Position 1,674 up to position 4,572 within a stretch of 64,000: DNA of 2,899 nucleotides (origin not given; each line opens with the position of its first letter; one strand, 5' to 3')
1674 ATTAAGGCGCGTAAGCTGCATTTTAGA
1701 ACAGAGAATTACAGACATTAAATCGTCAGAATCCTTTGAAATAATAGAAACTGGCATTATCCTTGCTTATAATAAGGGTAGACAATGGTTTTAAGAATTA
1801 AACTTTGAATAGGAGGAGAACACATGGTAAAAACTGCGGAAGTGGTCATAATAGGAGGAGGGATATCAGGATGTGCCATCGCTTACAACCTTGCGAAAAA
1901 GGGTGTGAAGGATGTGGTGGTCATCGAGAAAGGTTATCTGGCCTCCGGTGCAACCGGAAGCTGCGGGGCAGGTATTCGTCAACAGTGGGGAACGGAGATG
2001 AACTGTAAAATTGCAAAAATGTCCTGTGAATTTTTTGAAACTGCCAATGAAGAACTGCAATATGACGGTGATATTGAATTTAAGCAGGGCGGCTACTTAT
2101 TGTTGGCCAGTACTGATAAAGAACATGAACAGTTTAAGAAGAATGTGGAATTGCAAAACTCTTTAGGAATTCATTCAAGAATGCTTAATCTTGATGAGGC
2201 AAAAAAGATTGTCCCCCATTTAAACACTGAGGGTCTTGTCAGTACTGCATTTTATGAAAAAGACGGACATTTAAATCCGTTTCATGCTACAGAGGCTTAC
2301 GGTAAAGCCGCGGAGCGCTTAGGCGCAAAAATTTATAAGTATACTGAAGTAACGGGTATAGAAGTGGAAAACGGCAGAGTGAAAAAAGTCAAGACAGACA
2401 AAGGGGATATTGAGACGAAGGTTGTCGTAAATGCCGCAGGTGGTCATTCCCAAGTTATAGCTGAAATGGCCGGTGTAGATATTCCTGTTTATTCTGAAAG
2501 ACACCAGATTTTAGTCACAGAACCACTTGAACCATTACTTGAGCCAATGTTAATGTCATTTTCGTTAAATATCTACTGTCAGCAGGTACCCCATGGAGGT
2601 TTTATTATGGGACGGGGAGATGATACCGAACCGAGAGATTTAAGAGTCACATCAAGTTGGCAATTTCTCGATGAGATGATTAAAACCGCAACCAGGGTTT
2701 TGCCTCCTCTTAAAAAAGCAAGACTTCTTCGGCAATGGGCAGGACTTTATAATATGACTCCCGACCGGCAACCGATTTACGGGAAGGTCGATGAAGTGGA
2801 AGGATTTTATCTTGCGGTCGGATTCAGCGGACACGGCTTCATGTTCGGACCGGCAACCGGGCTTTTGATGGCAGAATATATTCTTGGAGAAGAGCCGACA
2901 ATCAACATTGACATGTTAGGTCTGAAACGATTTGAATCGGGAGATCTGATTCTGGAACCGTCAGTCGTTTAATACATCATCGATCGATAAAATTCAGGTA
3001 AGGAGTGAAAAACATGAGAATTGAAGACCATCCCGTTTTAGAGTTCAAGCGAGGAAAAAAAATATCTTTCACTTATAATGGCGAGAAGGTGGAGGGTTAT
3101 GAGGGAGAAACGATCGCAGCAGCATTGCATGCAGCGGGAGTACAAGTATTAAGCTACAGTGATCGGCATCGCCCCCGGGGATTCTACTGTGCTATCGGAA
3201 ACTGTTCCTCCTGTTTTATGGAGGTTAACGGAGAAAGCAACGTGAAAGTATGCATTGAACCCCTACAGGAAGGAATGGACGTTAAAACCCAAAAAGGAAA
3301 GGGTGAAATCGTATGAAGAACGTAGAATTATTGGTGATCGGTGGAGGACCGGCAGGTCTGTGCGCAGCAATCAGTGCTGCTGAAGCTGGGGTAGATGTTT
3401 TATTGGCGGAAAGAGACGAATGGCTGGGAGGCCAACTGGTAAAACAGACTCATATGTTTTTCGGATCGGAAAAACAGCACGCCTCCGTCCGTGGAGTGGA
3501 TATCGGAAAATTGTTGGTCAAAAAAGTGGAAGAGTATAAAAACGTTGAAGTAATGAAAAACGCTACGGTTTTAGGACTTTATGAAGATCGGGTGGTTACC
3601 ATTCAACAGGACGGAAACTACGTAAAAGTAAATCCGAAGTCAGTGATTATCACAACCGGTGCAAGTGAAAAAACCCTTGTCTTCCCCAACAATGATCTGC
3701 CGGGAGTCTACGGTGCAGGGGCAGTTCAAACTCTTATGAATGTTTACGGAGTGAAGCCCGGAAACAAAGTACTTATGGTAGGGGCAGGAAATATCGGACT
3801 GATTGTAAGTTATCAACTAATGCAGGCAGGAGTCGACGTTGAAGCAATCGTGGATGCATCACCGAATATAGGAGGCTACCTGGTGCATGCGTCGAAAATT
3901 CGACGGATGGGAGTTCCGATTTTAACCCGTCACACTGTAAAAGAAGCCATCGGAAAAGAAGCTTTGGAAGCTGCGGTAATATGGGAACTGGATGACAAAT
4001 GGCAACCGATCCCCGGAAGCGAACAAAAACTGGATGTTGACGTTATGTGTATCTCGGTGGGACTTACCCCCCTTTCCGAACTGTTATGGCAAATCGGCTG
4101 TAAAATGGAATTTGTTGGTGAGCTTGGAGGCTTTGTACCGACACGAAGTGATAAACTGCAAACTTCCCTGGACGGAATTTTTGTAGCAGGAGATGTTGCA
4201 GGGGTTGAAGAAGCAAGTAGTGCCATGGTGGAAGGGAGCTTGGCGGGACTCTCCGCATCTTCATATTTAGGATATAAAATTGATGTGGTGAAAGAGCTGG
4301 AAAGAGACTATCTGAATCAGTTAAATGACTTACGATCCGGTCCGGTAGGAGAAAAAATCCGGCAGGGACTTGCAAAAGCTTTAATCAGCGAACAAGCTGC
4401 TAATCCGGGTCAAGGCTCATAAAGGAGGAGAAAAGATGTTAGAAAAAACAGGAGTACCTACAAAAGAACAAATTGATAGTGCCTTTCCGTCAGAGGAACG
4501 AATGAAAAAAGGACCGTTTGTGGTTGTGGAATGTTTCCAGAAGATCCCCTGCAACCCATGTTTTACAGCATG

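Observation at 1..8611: Sigma-54-controlled island coupling an HcnABC/PDH1-like four-subunit dehydrogenase to a tungsten-type aldehyde:ferredoxin oxidoreductase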

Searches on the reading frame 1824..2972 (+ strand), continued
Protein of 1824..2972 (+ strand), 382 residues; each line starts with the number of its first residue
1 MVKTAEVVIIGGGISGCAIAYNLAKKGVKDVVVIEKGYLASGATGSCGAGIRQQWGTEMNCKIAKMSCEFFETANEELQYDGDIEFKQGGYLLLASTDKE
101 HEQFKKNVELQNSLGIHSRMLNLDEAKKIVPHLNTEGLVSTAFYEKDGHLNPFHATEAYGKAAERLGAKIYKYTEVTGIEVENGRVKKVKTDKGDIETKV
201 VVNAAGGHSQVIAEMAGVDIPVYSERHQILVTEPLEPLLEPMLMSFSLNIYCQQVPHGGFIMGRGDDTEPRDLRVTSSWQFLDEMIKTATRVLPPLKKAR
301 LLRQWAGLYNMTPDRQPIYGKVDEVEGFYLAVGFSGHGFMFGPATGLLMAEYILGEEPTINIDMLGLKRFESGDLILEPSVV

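Call 88: search_protein_families(library=pfam, proteins=[L097:1021-2295:+, L120:11287-11925:+], max_evalue=0.00001)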
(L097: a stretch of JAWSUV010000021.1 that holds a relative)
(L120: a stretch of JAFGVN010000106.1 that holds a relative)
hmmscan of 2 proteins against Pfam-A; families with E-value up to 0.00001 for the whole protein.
L097:1021-2295:+ (424 aa): 7 families
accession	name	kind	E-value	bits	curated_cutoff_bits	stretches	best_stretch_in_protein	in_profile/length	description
PF07724.20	AAA_2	-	1.1e-33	117.1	27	1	107-304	2-165/166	AAA domain (Cdc48 subfamily)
PF06689.19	zf-C4_ClpX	-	5.2e-21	74.7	27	1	11-47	2-39/39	ClpX C4-type zinc finger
PF00004.35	AAA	-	9.4e-16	58.9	21.2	1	111-228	1-99/131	ATPase family associated with various cellular activities (AAA)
PF10431.15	ClpB_D2-small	-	2.3e-09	37.6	21.9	1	311-389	1-75/81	C-terminal, D2-small domain, of ClpB protein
PF07728.20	AAA_5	-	1.1e-06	29.2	22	0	110-187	1-80/139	AAA domain (dynein-related subfamily)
PF01078.27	Mg_chelatase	-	2e-06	27.8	20.3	0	109-133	23-47/207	Magnesium chelatase, subunit ChlI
PF05496.18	RuvB_N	-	8.4e-06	26.1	27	0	70-190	6-101/159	Holliday junction DNA helicase RuvB P-loop domain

L120:11287-11925:+ (212 aa): 1 family
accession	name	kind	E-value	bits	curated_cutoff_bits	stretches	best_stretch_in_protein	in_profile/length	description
PF12822.12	ECF_trnsprt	-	3.6e-32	112.1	30.7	1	28-197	2-167/169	ECF transporter, substrate-specific component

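Call 93: find_related_loci(query=L160:2-799:+, collection=genome_contigs, flank=10000)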
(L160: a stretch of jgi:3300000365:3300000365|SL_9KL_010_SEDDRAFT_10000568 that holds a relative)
Query L160:2-799:+ (265 aa) in genome_contigs; peptide patterns used: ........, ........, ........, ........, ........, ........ (x = any residue, [..] = any of these).
270 stretches matched a pattern; 13 encode a relative of the query (tblastn E <= 1e-3); 13 distinct loci.
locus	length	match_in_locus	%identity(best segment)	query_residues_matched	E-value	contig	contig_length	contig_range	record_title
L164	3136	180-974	85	1-265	6e-161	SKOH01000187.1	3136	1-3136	MAG: Clostridiales bacterium isolate CSSed162cmA_32 CSSed16-2cmA-185923, whole genome shotgun sequence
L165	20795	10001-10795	73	1-265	3e-130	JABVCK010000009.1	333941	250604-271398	MAG: Bacillota bacterium isolate Ch29 Scaffold19, whole genome shotgun sequence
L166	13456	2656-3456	55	1-265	1e-91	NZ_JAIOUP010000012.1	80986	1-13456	Schnuerera sp. xch1 NODE_12_length_80986_cov_408.796648, whole genome shotgun sequence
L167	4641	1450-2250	54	1-265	1e-91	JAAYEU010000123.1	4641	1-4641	MAG: Tissierellia bacterium isolate AS07pgkLD_199 112811_AS07, whole genome shotgun sequence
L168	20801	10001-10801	54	1-265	4e-90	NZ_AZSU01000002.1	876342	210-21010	[Clostridium] ultunense DSM 10521 scaffold_2, whole genome shotgun sequence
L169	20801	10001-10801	54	1-265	4e-90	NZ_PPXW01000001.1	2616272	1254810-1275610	Clostridium sp. Cult1 NODE_1, whole genome shotgun sequence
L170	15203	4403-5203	53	1-265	2e-89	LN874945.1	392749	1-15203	Clostridiales bacterium mt11 genome assembly Mediannikovella massiliensis, scaffold scaffold00013, whole genome shotgun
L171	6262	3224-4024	52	1-265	6e-89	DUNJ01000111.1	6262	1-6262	MAG TPA_asm: Tepidimicrobium sp. isolate AS05jafATM_55 43675_AS05, whole genome shotgun sequence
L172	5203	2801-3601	52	1-265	1e-86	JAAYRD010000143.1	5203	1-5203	MAG: Tissierellia bacterium isolate AS23ysBPME_162 140349_AS23, whole genome shotgun sequence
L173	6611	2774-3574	52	1-265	9e-87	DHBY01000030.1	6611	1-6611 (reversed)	MAG TPA_asm: Firmicutes bacterium UBA4916 UBA4916_contig_20911, whole genome shotgun sequence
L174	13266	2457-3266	51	1-265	2e-85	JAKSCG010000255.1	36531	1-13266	MAG: Halanaerobiales bacterium isolate MAG.272 k141_12011215, whole genome shotgun sequence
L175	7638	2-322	64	159-265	2e-36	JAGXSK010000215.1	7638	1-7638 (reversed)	MAG: Clostridia bacterium isolate CROMO_A_192 c_000000705883, whole genome shotgun sequence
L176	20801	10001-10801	51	1-265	2e-85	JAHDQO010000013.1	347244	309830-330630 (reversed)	MAG: Tissierellales bacterium isolate SM3-B4.1 k141_61696, whole genome shotgun sequence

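Call 97: find_related_loci(query=L124:11599-13446:+, collection=genome_contigs, flank=8000)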
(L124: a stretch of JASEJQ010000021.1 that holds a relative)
Query L124:11599-13446:+ (615 aa) in genome_contigs; peptide patterns used: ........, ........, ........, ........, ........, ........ (x = any residue, [..] = any of these).
11 stretches matched a pattern; 6 encode a relative of the query (tblastn E <= 1e-3); 6 distinct loci.
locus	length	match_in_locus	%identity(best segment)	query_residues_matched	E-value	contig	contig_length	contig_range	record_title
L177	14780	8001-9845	100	1-615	0e+0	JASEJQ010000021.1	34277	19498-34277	MAG: Thermoanaerobacteraceae bacterium isolate Yes75-04 NODE_21_length_34277_cov_6.511484, whole genome shotgun sequence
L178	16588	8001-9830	63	2-612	0e+0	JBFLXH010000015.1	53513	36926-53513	MAG: Bacillota bacterium isolate MAG053 MAG053_15, whole genome shotgun sequence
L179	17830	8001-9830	61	3-615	0e+0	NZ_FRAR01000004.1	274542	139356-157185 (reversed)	Desulforamulus aeronauticus DSM 10349, whole genome shotgun sequence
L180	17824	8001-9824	61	2-612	0e+0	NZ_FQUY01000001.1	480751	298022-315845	Desulforamulus putei DSM 12395, whole genome shotgun sequence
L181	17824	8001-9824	61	2-612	0e+0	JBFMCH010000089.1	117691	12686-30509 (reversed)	MAG: Bacillota bacterium isolate MAG188 MAG188_89, whole genome shotgun sequence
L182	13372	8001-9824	60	2-612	0e+0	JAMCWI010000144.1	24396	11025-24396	MAG: Bacillota bacterium isolate FK_Sedi_B_Bin.61 NODE_6705_length_24396_cov_2.4657, whole genome shotgun sequence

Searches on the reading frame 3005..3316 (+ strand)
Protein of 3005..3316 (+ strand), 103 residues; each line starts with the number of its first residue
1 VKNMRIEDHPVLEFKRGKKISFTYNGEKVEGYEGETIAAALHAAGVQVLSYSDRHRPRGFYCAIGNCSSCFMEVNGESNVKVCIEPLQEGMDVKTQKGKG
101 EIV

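Call 5: search_protein_families(library=pfam, proteins=[window:3005-3316:+], max_evalue=0.01)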
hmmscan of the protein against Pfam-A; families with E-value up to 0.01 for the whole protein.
window:3005-3316:+ (103 aa): 2 families
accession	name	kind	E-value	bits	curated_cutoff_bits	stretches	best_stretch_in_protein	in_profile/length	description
PF13510.11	Fer2_4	-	6.2e-30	103.5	22.8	1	18-97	2-81/82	2Fe-2S iron-sulfur cluster binding domain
PF10418.14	DHODB_Fe-S_bind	-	0.00054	20.1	23.9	1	61-85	5-31/41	Iron-sulfur cluster binding domain of dihydroorotate dehydrogenase B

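Call 74: search_protein_families(library=ncbifam, proteins=[window:3005-3316:+], max_evalue=0.001)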
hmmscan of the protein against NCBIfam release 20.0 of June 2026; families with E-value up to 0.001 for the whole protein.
window:3005-3316:+ (103 aa): 4 families
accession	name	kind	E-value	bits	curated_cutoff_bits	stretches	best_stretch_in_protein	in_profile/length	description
TIGR01372.1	soxA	subfamily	1.8e-11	42.6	1164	1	15-97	13-100/996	sarcosine oxidase subunit alpha family protein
NF040763.1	FeFe_hydrog_A6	exception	3.1e-06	25.9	765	1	21-97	2-75/571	NADH-dependent [FeFe] hydrogenase, group A6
NF005745.0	PRK07569.1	equivalog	1.5e-05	24.5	333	1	21-97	5-78/238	bidirectional hydrogenase complex protein HoxU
NF009454.0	PRK12814.1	equivalog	0.00054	18.4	916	1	18-97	2-78/657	putative NADPH-dependent glutamate synthase small subunit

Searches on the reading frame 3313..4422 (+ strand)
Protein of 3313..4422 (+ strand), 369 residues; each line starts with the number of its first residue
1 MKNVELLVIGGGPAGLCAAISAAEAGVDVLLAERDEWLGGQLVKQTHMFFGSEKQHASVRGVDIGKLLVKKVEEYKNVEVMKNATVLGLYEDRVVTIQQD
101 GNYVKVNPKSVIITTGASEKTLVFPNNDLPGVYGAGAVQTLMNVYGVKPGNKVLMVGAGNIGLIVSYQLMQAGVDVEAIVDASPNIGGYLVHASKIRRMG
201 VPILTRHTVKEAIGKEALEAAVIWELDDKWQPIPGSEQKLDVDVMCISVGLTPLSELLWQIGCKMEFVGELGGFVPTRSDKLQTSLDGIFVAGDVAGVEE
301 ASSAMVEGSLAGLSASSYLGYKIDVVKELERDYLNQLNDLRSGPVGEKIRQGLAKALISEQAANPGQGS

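Call 5: search_protein_families(library=pfam, proteins=[window:3313-4422:+], max_evalue=0.01)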
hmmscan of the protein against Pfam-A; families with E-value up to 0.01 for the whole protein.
window:3313-4422:+ (369 aa): 11 families
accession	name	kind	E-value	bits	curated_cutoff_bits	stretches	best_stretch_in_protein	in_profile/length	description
PF07992.20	Pyr_redox_2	-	9.8e-35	120.8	26.1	1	6-308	3-291/291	Pyridine nucleotide-disulphide oxidoreductase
PF12831.13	FAD_oxidored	-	8.3e-15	55.4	27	1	6-72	2-68/416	FAD dependent oxidoreductase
PF13450.12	NAD_binding_8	-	2.1e-09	37.9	21.9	1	8-46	1-39/68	NAD(P)-binding Rossmann-like domain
PF01134.28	GIDA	-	4.8e-09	36.2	22.1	1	6-32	2-28/391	Glucose inhibited division protein A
PF01266.30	DAO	-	1.4e-08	35.1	27.9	1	6-40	2-37/353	FAD dependent oxidoreductase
PF03486.20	HI0933_like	-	2.1e-08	34.4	50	1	6-40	3-37/244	HI0933-like protein Rossmann domain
PF00070.33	Pyr_redox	-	5.4e-08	33.7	22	1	152-217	1-71/82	Pyridine nucleotide-disulphide oxidoreductase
PF01494.25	FAD_binding_3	-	6.8e-08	32.6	22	1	4-37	2-35/349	FAD binding domain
PF00890.30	FAD_binding_2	-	1.8e-07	31.2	20.4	1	6-43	2-39/414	FAD binding domain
PF13738.12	Pyr_redox_3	-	4.1e-07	30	30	1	7-184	1-198/305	Pyridine nucleotide-disulphide oxidoreductase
PF01946.23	Thi4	-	0.0058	16.3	26.2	0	5-42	19-63/235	Thi4 family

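Call 25: search_solved_structures(query=window:3313-4422:+, max_evalue=0.001)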
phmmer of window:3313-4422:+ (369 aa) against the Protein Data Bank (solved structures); distinct sequences matched with E-value up to 0.001: 90 (the best 60 are shown).
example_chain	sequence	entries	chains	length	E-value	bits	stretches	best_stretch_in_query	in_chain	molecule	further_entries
1vrq_A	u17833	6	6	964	1.2e-22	83.7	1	4-322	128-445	Sarcosine oxidase alpha subunit | Subunit alpha of sarcosine oxidase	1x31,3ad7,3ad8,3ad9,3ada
2gag_A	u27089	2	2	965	2e-21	79.7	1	4-321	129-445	heterotetrameric sarcosine oxidase alpha-subunit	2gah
1y56_A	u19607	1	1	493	7.4e-20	74.5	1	4-175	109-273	hypothetical protein PH1363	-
3cty_A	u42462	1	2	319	2.7e-14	56.3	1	4-315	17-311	Thioredoxin reductase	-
7jyp_A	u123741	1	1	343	2e-13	53.4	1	5-311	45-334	Thioredoxin reductase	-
4gcm_A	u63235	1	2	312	9e-13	51.2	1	5-321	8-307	Thioredoxin reductase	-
5usx_A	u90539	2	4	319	5.5e-11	45.4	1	1-320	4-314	Thioredoxin reductase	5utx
5vt3_A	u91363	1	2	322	5.7e-11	45.3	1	1-320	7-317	Thioredoxin reductase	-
7aaw_A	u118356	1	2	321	1.7e-10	43.7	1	4-327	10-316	Thioredoxin reductase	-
6cmz_A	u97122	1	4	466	2.4e-10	43.3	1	92-311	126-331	Dihydrolipoyl dehydrogenase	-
7p9d_A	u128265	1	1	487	3.1e-10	42.9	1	6-328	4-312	Thioredoxin reductase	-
7p9e_A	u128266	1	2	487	3.9e-10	42.6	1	6-328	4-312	Thioredoxin reductase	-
31lc_A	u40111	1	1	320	4.3e-10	42.4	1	2-319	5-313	Thioredoxin reductase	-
9n5u_A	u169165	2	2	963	5.5e-10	42.1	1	121-332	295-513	NfnA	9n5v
5mh4_A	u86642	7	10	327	5.5e-10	42.1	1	2-135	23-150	Thioredoxin reductase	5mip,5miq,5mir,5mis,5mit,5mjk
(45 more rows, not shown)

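Call 74: search_protein_families(library=ncbifam, proteins=[window:3313-4422:+], max_evalue=0.001)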
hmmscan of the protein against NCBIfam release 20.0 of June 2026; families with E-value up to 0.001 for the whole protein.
window:3313-4422:+ (369 aa): 97 families (the best 25 are shown)
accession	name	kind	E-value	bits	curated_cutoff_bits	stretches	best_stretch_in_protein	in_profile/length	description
TIGR01372.1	soxA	subfamily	6.3e-51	173.2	1164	1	4-324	169-487/996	sarcosine oxidase subunit alpha family protein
TIGR01292.1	TRX_reduct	equivalog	1.9e-26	92.6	343.45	1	5-319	2-300/300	thioredoxin-disulfide reductase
TIGR01350.1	lipoamide_DH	equivalog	6.3e-18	64.7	408.8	2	75-311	101-325/461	dihydrolipoyl dehydrogenase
TIGR03140.1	AhpF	equivalog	4.1e-17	61.9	502.9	1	3-319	212-512/515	alkyl hydroperoxide reductase subunit F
NF009410.0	PRK12771.1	subfamily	1e-16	60.7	516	2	147-192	135-179/566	NAD(P)-binding protein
TIGR03143.1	AhpF_homolog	hypoth_equivalog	1.8e-16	59.9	687.65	1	5-320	6-309/555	putative alkyl hydroperoxide reductase F subunit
TIGR01318.1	gltD_gamma_fam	subfamily_domain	1.2e-12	47.2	482.95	0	231-314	376-460/467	glutamate synthase, small subunit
TIGR01317.1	GOGAT_sm_gam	subfamily_domain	2.1e-12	46.7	447.7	0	229-296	388-454/485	glutamate synthase small subunit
NF009409.0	PRK12770.1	subfamily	2.3e-12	46.6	343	1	5-322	20-353/360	putative glutamate synthase subunit beta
TIGR02053.1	MerA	equivalog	1.7e-11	43.8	454.45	1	72-324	98-337/465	mercury(II) reductase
NF041778.1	hetero_SS_HdrA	equivalog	1.9e-11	42.5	1400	1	5-105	144-245/771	ferredoxin:CoB-CoM heterodisulfide reductase subunit HdrA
NF003585.0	PRK05249.1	equivalog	2.2e-11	43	465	2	3-44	6-47/464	Si-specific NAD(P)(+) transhydrogenase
TIGR04018.1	Bthiol_YpdA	hypoth_equivalog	9e-11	41.1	339.9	1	6-309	2-302/316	YpdA family putative bacillithiol disulfide reductase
NF004943.0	PRK06292.2-1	equivalog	1e-10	41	432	1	71-302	96-314/456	dihydrolipoyl dehydrogenase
TIGR03385.1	CoA_CoA_reduc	equivalog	2.1e-10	40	578.8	1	66-301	56-288/439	CoA-disulfide reductase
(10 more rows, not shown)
